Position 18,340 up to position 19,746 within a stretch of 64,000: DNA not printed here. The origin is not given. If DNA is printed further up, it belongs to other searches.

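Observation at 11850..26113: Candidate undescribed spore-surface protein glycosylation island between spoIIE and spoVT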

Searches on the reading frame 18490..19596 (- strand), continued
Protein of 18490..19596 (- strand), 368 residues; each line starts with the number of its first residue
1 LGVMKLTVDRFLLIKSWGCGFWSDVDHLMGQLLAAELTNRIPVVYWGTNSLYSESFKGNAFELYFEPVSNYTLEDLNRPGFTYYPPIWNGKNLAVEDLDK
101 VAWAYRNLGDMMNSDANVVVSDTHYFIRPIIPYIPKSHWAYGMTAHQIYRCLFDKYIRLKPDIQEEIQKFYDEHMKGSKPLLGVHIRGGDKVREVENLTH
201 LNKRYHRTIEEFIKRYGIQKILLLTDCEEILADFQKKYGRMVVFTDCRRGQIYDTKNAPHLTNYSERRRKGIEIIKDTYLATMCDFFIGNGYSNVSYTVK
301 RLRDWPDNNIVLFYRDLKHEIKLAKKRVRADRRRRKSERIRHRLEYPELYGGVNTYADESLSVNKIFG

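Call 72: fold_search(model_id=the predicted structure, library=pdb)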
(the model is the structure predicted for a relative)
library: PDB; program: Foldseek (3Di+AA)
matches with E <= 10: 753; with E <= 0.001: 75
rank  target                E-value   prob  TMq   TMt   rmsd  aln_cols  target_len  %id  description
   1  6vld_A                7.4e-10  1.00  0.45  0.37   7.7       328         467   20  Crystal structure of human alpha 1,6-fucosyltransferase, FUT8 bound to GDP and A2SGP (released 2020-02-26)
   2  6x5s_A                8.3e-10  1.00  0.48  0.39   7.3       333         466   20  Human Alpha-1,6-fucosyltransferase (FUT8) bound to GDP and A3'-Asn (released 2020-10-07)
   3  6tkv_A                1.4e-09  1.00  0.47  0.38   7.7       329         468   20  Crystal structure of the human FUT8 in complex with GDP and a biantennary complex N-glycan (released 2020-01-29)
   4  6x5t_E                1.1e-08  1.00  0.48  0.39   7.4       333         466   20  Human Alpha-1,6-fucosyltransferase (FUT8) bound to GDP and A3-Asn (released 2020-10-07)
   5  6x5h_A                1.1e-08  1.00  0.45  0.37   7.9       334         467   19  Human Alpha-1,6-fucosyltransferase (FUT8) bound to GDP (released 2020-10-07)
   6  9l6e_A                1.2e-08  1.00  0.44  0.37   7.7       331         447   17  A novel allosteric covalent inhibitory site of fucosyltransferase 8 revealed by crystal structures (released 2026-01-07)
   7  2de0                  1.6e-08  1.00  0.43  0.36   8.5       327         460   18  Crystal structure of human alpha 1,6-fucosyltransferase, FUT8 (released 2006-12-26)
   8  6vld_G                1.6e-08  1.00  0.46  0.37   8.4       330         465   19  Crystal structure of human alpha 1,6-fucosyltransferase, FUT8 bound to GDP and A2SGP (released 2020-02-26)
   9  3six                  1.9e-08  1.00  0.50  0.60   5.8       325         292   19  Crystal structure of NodZ alpha-1,6-fucosyltransferase soaked with GDP-fucose (released 2012-02-08)
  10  6x5h_C                1.9e-08  1.00  0.44  0.37   7.9       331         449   20  Human Alpha-1,6-fucosyltransferase (FUT8) bound to GDP (released 2020-10-07)
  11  3siw                  2.0e-08  1.00  0.49  0.59   6.3       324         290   20  Crystal structure of NodZ alpha-1,6-fucosyltransferase co-crystallized with GDP (released 2012-02-08)
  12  6vlg_A                2.1e-08  1.00  0.49  0.39   7.2       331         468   19  Crystal structure of mouse alpha 1,6-fucosyltransferase, FUT8 bound to GDP (released 2020-02-26)
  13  2hlh                  2.5e-08  1.00  0.50  0.62   5.8       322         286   20  Crystal structure of fucosyltransferase NodZ from Bradyrhizobium (released 2007-07-17)
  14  6vle_B                2.9e-08  1.00  0.44  0.36   8.5       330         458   18  Crystal structure of human alpha 1,6-fucosyltransferase, FUT8 in its Apo-form (released 2020-02-26)
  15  6tkv_B                3.9e-08  1.00  0.45  0.38   7.7       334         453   20  Crystal structure of the human FUT8 in complex with GDP and a biantennary complex N-glycan (released 2020-01-29)
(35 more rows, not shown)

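Call 86: search_protein_families(library=pfam, proteins=[L077:12180-13088:+, L077:17338-17916:+, L079:13122-13718:+], max_evalue=0.001)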
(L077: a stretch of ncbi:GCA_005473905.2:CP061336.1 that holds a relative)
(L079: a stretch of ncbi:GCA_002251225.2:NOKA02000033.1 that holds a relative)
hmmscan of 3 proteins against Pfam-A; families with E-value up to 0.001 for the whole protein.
L077:12180-13088:+ (302 aa): 4 families
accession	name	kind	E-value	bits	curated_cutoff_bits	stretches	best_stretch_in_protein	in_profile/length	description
PF24517.2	CBM96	-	3.6e-23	82.6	26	1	11-155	9-148/164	Carbohydrate-binding module family 96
PF19912.4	DUF6385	-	4.7e-19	68.7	26.8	1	223-301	1-81/82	Domain of unknown function (DUF6385)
PF06848.17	Disaggr_repeat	-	4.5e-13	49.7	33.9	1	15-101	4-88/179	Disaggregatase related repeat domain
PF00688.24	TGFb_propeptide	-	3.3e-06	27.4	25.8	1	42-150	109-213/242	TGF-beta propeptide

L077:17338-17916:+ (192 aa): 0 families

L079:13122-13718:+ (198 aa): 1 family
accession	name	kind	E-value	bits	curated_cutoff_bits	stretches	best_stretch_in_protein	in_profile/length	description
PF09851.14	SHOCT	-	4.1e-05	23.6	27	1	175-195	8-28/28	Short C-terminal domain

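Call 97: search_protein_representatives(alignment_id=A1)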
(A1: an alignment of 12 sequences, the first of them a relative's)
Query: 12 sequences, 353 profile positions. Proteins with E-value up to 0.001 (for the whole library): 3173; up to 1e-10: 1211; up to 1e-30: 349. The best 150 are listed.
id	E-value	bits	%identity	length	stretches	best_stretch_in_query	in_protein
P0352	1.1e-110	386.5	-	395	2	1-207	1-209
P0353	5.6e-108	377.6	-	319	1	1-309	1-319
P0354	2.7e-98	345.7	-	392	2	1-191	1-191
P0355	3.1e-96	338.9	-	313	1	2-308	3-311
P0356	7.6e-96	337.6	-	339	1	3-308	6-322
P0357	2.5e-94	332.6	-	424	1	4-311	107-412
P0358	1.0e-93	330.6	-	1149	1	2-310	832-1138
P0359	1.2e-93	330.5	-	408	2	5-193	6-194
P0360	5.4e-93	328.3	-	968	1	3-308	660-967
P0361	2.6e-91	322.7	-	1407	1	3-309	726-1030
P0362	1.8e-87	310.1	-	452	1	4-317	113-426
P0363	6.1e-87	308.4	-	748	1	2-315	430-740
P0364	1.5e-86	307.1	-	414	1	3-308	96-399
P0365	7.7e-85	301.5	-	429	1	2-315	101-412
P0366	1.6e-84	300.4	-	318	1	1-317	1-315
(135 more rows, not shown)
